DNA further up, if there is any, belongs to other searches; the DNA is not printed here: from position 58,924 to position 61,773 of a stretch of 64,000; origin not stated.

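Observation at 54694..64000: Eight-gene, gap-free minus-strand operon mixing glycan assembly, acyl transfer, miaA and a CDP-alcohol phosphatidyltransferase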

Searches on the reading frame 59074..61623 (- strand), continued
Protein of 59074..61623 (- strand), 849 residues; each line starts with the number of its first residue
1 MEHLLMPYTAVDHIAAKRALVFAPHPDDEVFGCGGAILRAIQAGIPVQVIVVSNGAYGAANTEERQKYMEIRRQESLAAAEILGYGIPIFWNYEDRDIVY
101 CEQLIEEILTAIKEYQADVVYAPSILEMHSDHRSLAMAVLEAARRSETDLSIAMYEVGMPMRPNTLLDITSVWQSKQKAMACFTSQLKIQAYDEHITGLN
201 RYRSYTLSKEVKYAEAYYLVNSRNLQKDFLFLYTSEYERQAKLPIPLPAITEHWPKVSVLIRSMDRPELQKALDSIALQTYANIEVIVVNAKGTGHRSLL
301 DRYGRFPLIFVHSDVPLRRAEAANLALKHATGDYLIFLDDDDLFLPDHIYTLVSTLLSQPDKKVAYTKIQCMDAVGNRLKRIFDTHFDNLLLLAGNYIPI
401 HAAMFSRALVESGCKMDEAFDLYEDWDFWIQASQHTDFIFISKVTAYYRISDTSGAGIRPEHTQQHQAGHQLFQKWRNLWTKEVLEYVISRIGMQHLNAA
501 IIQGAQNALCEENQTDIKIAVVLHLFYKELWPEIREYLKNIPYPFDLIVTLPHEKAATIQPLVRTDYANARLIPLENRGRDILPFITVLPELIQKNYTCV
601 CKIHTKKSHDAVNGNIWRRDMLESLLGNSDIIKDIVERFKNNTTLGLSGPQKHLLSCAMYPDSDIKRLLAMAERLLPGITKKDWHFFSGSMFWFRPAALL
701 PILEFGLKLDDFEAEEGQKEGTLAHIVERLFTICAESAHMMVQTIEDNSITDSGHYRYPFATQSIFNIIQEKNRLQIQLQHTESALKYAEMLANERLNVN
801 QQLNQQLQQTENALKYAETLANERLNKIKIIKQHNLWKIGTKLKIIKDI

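Call 95: fold_search(model_id=the predicted structure, library=pdb)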
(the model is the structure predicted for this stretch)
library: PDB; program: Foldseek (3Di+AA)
matches with E <= 10: 1810; with E <= 0.001: 266
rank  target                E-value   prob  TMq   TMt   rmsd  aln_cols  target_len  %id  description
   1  8bgo_A                1.3e-15  1.00  0.24  0.71   3.2       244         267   25  N,N-diacetylchitobiose deacetylase from Pyrococcus chitonophagus with substrate N,N-diacetylchitobiose (released 2023-01-11)
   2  8bgo_C                3.2e-15  1.00  0.24  0.70   3.2       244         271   25  N,N-diacetylchitobiose deacetylase from Pyrococcus chitonophagus with substrate N,N-diacetylchitobiose (released 2023-01-11)
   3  8bgo_B                3.9e-15  1.00  0.24  0.71   3.2       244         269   25  N,N-diacetylchitobiose deacetylase from Pyrococcus chitonophagus with substrate N,N-diacetylchitobiose (released 2023-01-11)
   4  4xm1_D                5.8e-15  1.00  0.22  0.70   2.6       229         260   24  N,N'-diacetylchitobiose deacetylase from Pyrococcus furiosus in the presence of cadmium (released 2015-06-10)
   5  4xm2_A                6.5e-15  1.00  0.25  0.75   4.3       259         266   22  N,N'-diacetylchitobiose deacetylase from Pyrococcus furiosus in the absence of cadmium (released 2015-06-10)
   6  8bgn_A                9.5e-15  1.00  0.24  0.72   3.0       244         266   25  N,N-diacetylchitobiose deacetylase from Pyrococcus chitonophagus (released 2023-01-11)
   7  4xm1_A                1.1e-14  1.00  0.22  0.69   2.6       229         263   24  N,N'-diacetylchitobiose deacetylase from Pyrococcus furiosus in the presence of cadmium (released 2015-06-10)
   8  4xm1_B                1.1e-14  1.00  0.24  0.73   2.9       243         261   23  N,N'-diacetylchitobiose deacetylase from Pyrococcus furiosus in the presence of cadmium (released 2015-06-10)
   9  8vh8_A                1.1e-14  1.00  0.22  0.34  21.6       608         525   14  Crystal structure of heparosan synthase 2 from Pasteurella multocida at 2.85 A (released 2024-09-04)
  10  4xm2_B                1.2e-14  1.00  0.22  0.70   2.6       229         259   24  N,N'-diacetylchitobiose deacetylase from Pyrococcus furiosus in the absence of cadmium (released 2015-06-10)
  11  8vh8_D                1.6e-14  1.00  0.22  0.35  22.3       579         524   13  Crystal structure of heparosan synthase 2 from Pasteurella multocida at 2.85 A (released 2024-09-04)
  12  8vh8_C                1.6e-14  1.00  0.22  0.35  21.7       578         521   14  Crystal structure of heparosan synthase 2 from Pasteurella multocida at 2.85 A (released 2024-09-04)
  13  4xm1_E                2.1e-14  1.00  0.24  0.75   3.0       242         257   23  N,N'-diacetylchitobiose deacetylase from Pyrococcus furiosus in the presence of cadmium (released 2015-06-10)
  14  8vh7_B                2.1e-14  1.00  0.22  0.35  22.0       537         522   14  Crystal structure of heparosan synthase 2 from Pasteurella multocida at 1.98 A (released 2024-07-24)
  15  8viw_A                2.4e-14  1.00  0.22  0.34  22.4       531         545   15  Cryo-EM structure of heparosan synthase 2 from Pasteurella multocida with polysaccharide in the GlcNAc-T active site (released 2024-07-24)
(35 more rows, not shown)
